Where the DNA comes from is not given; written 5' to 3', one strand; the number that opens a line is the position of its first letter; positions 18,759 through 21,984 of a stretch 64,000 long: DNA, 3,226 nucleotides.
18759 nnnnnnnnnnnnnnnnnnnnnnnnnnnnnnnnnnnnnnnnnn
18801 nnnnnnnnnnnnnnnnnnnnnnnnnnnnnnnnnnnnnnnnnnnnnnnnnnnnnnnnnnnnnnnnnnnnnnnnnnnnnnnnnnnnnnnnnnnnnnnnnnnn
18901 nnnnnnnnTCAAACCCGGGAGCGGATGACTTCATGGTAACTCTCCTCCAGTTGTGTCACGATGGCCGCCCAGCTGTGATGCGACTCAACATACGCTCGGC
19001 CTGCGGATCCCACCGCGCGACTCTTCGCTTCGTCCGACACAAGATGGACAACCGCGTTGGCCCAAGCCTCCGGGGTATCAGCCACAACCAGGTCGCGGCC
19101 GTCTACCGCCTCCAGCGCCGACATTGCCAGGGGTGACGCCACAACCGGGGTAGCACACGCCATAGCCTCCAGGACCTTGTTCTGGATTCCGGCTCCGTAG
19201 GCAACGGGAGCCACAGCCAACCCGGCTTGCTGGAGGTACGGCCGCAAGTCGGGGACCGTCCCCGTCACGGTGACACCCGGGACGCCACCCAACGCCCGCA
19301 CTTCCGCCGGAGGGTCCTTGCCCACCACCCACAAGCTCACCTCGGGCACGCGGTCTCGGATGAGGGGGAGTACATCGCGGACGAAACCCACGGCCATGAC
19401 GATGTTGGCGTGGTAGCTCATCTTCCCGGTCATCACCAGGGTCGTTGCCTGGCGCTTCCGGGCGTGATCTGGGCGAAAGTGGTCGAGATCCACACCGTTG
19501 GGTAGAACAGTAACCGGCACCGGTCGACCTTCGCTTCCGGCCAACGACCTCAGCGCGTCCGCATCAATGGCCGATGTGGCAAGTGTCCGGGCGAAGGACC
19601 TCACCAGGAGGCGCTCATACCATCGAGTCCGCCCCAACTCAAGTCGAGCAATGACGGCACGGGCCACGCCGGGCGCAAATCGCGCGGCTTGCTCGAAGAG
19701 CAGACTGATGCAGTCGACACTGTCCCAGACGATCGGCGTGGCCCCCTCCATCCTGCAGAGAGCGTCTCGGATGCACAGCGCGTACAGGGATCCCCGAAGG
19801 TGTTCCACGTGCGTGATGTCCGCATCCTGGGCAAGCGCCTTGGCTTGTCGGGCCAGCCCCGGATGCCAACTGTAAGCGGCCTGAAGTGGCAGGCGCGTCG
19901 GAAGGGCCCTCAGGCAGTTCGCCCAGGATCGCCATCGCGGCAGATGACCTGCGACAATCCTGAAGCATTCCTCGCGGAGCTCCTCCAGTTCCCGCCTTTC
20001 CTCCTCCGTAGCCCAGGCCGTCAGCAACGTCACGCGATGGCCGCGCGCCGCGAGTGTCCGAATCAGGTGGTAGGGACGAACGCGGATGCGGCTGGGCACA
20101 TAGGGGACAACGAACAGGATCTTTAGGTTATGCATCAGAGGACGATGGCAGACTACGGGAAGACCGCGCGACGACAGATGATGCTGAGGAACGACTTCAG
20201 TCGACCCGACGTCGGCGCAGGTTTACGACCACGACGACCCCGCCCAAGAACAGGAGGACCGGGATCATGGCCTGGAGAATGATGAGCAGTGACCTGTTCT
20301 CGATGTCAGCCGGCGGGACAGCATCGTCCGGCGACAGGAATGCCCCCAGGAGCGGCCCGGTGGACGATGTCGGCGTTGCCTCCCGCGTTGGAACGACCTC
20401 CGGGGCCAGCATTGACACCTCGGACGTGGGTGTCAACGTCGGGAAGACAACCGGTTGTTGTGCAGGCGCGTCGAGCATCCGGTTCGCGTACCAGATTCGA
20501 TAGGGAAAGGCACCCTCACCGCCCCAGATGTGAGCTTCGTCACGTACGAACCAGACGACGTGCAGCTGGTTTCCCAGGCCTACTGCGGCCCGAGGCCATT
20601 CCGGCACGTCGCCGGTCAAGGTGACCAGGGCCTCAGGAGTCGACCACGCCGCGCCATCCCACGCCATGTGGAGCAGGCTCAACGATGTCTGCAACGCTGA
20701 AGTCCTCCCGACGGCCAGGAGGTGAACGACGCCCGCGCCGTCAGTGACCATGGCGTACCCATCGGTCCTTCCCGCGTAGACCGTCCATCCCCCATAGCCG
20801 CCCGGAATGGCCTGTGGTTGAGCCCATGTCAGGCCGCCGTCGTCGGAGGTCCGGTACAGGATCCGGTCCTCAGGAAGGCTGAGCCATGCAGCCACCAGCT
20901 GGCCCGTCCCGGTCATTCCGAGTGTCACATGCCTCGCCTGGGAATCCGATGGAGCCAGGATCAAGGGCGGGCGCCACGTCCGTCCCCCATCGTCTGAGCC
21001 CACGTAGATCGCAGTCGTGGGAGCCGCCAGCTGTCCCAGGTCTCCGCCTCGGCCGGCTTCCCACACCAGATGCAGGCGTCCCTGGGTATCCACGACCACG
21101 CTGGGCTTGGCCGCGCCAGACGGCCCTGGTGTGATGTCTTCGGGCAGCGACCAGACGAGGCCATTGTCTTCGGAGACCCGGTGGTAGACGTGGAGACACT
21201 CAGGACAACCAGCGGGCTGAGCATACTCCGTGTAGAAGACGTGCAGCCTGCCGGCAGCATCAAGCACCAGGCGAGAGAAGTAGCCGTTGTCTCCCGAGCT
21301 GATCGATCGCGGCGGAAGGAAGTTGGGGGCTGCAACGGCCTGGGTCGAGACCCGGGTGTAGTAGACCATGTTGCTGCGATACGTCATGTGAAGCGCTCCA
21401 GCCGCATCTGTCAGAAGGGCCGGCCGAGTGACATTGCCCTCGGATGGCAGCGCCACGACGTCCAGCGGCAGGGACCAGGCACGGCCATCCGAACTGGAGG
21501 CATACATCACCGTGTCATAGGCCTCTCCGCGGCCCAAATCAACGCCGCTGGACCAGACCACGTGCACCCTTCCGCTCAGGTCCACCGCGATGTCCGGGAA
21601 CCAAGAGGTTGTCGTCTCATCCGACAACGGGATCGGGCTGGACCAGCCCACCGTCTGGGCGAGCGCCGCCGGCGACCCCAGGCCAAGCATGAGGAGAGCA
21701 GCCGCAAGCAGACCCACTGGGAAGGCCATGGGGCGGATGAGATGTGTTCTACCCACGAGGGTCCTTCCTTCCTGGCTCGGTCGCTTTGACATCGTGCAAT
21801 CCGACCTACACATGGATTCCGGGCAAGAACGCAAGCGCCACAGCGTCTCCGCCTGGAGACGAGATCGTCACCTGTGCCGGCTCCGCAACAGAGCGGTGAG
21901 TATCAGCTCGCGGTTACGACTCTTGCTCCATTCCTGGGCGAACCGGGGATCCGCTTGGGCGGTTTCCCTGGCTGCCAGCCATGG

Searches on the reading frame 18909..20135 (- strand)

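Call 7: search_protein_families(library=pfam, proteins=[window:18909-20135:-], max_evalue=0.001)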
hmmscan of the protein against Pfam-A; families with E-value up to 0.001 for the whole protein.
window:18909-20135:- (408 aa): 5 families
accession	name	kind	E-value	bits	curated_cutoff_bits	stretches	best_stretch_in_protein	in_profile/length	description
PF13692.12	Glyco_trans_1_4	-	5e-26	92.1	27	1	232-368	3-142/142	Glycosyl transferases group 1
PF13524.12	Glyco_trans_1_2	-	1.3e-11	45.1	25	1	309-397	54-143/144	Glycosyl transferase-like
PF13439.12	Glyco_transf_4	-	2e-11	44.7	28.5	1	22-218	9-169/170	Glycosyltransferase Family 4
PF00534.26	Glycos_transf_1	-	2e-11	44.2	26.4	1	221-380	6-170/172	Glycosyl transferases group 1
PF13579.12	Glyco_trans_4_4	-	1e-09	39.4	29.7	1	18-214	4-158/158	Glycosyl transferase 4-like domain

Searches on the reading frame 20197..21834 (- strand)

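Call 8: search_protein_families(library=pfam, proteins=[window:20197-21834:-], max_evalue=0.001)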
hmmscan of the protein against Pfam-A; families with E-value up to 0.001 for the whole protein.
window:20197-21834:- (545 aa): 3 families
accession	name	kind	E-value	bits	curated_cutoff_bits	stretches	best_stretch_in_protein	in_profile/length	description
PF13088.12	BNR_2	-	9.2e-18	65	31.4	1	190-403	57-254/277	BNR repeat-like domain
PF15892.11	BNR_4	-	5e-08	33.1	27.3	1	129-228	88-193/272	BNR repeat-containing family member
PF02012.26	BNR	-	5.8e-05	22.9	27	0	329-338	2-11/12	BNR/Asp-box repeat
